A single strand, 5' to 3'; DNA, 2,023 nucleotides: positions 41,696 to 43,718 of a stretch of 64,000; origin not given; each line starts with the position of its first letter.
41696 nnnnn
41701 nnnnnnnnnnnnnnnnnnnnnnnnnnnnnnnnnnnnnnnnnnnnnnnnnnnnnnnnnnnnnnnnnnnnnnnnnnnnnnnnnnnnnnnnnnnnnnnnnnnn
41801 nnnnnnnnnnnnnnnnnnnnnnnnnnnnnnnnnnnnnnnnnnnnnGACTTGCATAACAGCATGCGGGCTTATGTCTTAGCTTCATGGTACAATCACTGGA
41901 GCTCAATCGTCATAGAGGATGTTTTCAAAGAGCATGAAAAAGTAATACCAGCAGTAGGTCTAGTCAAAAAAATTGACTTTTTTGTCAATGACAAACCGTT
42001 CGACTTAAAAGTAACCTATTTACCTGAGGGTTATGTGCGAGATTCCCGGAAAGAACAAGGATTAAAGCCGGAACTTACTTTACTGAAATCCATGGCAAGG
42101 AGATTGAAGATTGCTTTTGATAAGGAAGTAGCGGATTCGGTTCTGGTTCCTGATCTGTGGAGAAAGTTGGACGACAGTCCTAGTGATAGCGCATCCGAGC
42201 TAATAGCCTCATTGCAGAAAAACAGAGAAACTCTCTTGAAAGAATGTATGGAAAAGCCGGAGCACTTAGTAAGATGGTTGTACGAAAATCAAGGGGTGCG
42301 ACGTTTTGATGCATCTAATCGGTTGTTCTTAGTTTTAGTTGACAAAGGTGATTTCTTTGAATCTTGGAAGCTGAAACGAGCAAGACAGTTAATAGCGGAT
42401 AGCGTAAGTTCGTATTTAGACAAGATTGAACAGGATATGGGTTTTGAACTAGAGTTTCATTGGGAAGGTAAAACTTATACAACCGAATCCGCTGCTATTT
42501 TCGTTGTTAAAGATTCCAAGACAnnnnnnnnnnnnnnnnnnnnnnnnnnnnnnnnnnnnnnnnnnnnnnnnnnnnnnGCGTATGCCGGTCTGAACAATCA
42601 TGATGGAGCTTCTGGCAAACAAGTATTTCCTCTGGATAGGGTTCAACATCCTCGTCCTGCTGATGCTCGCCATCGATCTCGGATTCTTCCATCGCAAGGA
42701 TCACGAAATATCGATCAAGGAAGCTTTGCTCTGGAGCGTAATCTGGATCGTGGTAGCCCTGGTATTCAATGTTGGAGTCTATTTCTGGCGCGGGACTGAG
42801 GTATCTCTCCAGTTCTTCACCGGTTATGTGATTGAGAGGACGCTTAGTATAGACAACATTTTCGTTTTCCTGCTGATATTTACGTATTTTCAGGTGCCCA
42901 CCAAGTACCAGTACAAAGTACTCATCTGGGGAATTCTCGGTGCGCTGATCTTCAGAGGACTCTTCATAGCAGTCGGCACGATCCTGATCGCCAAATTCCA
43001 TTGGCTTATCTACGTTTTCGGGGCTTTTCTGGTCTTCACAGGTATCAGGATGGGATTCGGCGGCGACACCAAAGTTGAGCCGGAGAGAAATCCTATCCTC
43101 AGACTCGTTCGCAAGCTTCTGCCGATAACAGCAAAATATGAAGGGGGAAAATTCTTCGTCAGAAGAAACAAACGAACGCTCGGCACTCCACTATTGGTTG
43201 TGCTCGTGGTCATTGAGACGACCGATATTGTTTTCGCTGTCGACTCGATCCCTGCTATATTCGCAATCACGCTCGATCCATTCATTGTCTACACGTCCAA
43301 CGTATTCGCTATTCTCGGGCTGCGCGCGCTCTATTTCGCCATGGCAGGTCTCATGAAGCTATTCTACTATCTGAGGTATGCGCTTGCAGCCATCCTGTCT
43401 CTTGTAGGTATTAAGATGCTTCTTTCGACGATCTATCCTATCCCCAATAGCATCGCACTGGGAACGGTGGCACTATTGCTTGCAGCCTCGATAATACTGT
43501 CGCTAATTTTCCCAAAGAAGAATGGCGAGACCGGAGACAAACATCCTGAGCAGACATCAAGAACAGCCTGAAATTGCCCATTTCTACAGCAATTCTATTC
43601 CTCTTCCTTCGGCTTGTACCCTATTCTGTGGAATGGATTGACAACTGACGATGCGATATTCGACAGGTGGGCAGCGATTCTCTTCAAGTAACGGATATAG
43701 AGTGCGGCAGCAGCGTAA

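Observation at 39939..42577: Restriction-modification pair that looks like a stranded integron cassette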

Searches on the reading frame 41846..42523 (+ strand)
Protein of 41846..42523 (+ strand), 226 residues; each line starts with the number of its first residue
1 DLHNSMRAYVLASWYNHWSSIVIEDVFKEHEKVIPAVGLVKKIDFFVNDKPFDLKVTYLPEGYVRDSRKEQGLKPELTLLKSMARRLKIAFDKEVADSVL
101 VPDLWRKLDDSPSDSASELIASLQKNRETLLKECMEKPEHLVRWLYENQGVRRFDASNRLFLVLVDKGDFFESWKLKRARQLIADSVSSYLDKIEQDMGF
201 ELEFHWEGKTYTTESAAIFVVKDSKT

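Call 94: predict_structure(alignment_id=A9)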
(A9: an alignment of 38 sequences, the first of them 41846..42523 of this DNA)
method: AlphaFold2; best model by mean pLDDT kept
length: 226 residues; sequences in the alignment: 38
mean_pLDDT: 85.8   pTM: 0.83
mean pLDDT of the five models: 85.8, 85.7, 84.8, 84.2, 83.6
residues with pLDDT >= 90: 140; 70-90: 55; 50-70: 14; < 50: 17
segments of 3 or more residues with pLDDT < 50: 1-15
pLDDT, mean of each block of 10 residues (from residue 1): 40 50 82 73 80 90 95 96 97 91 96 96 96 96 90 77 95 91 93 84 92 94 77
secondary structure, 60 per line:
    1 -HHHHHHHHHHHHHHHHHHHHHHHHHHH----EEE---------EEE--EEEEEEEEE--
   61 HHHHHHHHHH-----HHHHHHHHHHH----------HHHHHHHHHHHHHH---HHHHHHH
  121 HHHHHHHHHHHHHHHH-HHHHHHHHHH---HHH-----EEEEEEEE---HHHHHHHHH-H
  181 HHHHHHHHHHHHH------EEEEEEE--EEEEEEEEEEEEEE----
elements in order: H2-28 E33-35 E45-47 E50-58 H61-70 H76-86 H97-110 H114-136 H138-147 E159-166 H170-178 H180-193 E200-206 E209-222

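Call 96: fold_search(model_id=the predicted structure, library=pdb)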
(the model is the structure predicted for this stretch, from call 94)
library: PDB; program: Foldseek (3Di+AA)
matches with E <= 10: 81; with E <= 0.001: 0
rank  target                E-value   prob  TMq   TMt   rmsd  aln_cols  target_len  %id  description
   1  1y3a_B                1.2e+00  0.03  0.12  0.09  15.9       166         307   13  Structure of G-Alpha-I1 bound to a GDP-selective peptide provides insight into guanine nucleotide exchange (released 2005-07-12)
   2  4g5q_B                1.3e+00  0.01  0.10  0.08  18.2       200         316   14  Structure of LGN GL4/Galphai1 complex (released 2012-09-05)
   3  1y3a_A                1.5e+00  0.02  0.12  0.10  15.6       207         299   12  Structure of G-Alpha-I1 bound to a GDP-selective peptide provides insight into guanine nucleotide exchange (released 2005-07-12)
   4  1y3a_C                1.6e+00  0.02  0.11  0.09  16.5       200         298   12  Structure of G-Alpha-I1 bound to a GDP-selective peptide provides insight into guanine nucleotide exchange (released 2005-07-12)
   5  5txv_B                1.8e+00  0.01  0.12  0.09  21.0       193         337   12  HslU P21 cell with 4 hexamers (released 2017-03-01)
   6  5ji3_F                1.9e+00  0.02  0.12  0.08  16.7       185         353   10  HslUV complex (released 2016-12-07)
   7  6oqq_C                2.0e+00  0.04  0.17  0.06  19.3       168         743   12  Legionella pneumophila SidJ/Saccharomyces cerevisiae calmodulin complex (released 2019-05-15)
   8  1y3a_D                2.2e+00  0.01  0.11  0.09  16.5       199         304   13  Structure of G-Alpha-I1 bound to a GDP-selective peptide provides insight into guanine nucleotide exchange (released 2005-07-12)
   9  4g5r_C                2.2e+00  0.01  0.12  0.09  17.0       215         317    9  Structure of LGN GL4/Galphai3 complex (released 2012-09-05)
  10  3v00_A                2.2e+00  0.01  0.10  0.08  18.6       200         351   10  Studies of a constitutively active G-alpha subunit provide insights into the mechanism of G protein activation. (released 2012-04-18)
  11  9jg3_A                3.0e+00  0.04  0.22  0.12  12.7       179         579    9  Structure of Cas12p-TrxA-guide RNA-target DNA complex(33-bp dsDNA) (released 2025-09-10)
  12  5nq5                  3.0e+00  0.01  0.13  0.14  17.5       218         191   12  Mtb TMK crystal structure in complex with compound 1 (released 2018-03-21)
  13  3ndh_B                3.1e+00  0.09  0.13  0.14   5.3        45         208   22  Restriction endonuclease in complex with substrate DNA (released 2010-07-28)
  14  5jn5_A                3.1e+00  0.05  0.08  0.04  11.4        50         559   18  Crystal structure of the D263Y missense variant of human PGM1 (released 2017-02-08)
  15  6qb5_B                3.1e+00  0.04  0.15  0.11  14.7       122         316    9  Crystal structure of the N-terminal region of human cohesin subunit STAG1 (released 2019-02-06)
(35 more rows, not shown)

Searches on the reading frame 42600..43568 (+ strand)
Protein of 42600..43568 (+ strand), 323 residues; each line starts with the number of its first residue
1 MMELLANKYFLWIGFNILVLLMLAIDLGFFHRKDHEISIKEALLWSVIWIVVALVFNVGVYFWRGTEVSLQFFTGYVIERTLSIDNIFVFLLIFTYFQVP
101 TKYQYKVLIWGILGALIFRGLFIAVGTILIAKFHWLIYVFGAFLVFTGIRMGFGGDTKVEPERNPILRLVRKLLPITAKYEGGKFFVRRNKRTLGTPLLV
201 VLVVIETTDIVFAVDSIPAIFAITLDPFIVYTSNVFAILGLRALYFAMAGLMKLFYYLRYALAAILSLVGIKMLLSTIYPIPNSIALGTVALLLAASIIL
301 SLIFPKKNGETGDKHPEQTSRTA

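Call 4: search_protein_families(library=pfam, proteins=[window:42600-43568:+], max_evalue=0.01)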
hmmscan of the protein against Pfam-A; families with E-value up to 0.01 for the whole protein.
window:42600-43568:+ (323 aa): 1 family
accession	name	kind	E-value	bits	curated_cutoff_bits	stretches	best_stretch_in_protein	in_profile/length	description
PF03741.22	TerC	-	5.2e-50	170.1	27.8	1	73-276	1-177/178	Integral membrane protein TerC family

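Call 5: search_protein_families(library=ncbifam, proteins=[window:42600-43568:+], max_evalue=0.01)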
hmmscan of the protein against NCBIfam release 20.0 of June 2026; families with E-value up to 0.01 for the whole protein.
window:42600-43568:+ (323 aa): 3 families
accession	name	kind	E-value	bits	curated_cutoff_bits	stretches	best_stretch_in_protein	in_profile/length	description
TIGR03718.1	R_switched_Alx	subfamily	1e-124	416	246.4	1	9-307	3-303/303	TerC/Alx family metal homeostasis membrane protein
TIGR03716.1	R_switched_YkoY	subfamily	4.1e-18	65.8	138.5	1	77-279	7-181/220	integral membrane protein, YkoY family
TIGR03717.1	R_switched_YjbE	subfamily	1.1e-05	25.2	134.8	1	77-275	7-174/176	YjbE family putative metal transport protein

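Call 21: find_related_loci(query=window:42600-43568:+, collection=metagenome_contigs, flank=5000)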
Query window:42600-43568:+ (323 aa) in metagenome_contigs; peptide patterns used: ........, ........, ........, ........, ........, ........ (x = any residue, [..] = any of these).
277 stretches matched a pattern; 122 encode a relative of the query (tblastn E <= 1e-3); the best 80 are kept; 80 distinct loci.
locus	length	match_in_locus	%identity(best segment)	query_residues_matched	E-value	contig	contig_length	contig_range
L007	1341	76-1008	72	1-311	1e-166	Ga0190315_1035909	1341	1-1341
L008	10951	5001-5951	70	4-318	3e-147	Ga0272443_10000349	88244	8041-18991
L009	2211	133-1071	69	1-313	1e-152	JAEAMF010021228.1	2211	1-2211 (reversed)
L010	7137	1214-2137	67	1-308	8e-141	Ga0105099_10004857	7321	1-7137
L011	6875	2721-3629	64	5-307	1e-136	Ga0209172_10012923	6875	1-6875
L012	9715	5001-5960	62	4-323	1e-134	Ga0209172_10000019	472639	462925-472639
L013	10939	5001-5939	60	4-316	8e-133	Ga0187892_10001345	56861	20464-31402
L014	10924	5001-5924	61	1-308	3e-132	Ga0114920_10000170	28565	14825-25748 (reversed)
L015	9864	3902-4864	61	3-321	1e-131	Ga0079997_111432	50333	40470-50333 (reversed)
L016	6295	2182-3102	62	4-312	9e-132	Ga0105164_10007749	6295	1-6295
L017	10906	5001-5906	62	7-308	1e-131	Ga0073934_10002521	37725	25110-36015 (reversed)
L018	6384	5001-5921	62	4-312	1e-131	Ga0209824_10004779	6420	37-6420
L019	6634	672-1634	61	3-321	2e-131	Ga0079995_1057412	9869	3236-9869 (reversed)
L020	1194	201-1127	63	12-320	1e-143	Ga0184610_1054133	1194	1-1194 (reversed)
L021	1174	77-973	66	12-310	3e-142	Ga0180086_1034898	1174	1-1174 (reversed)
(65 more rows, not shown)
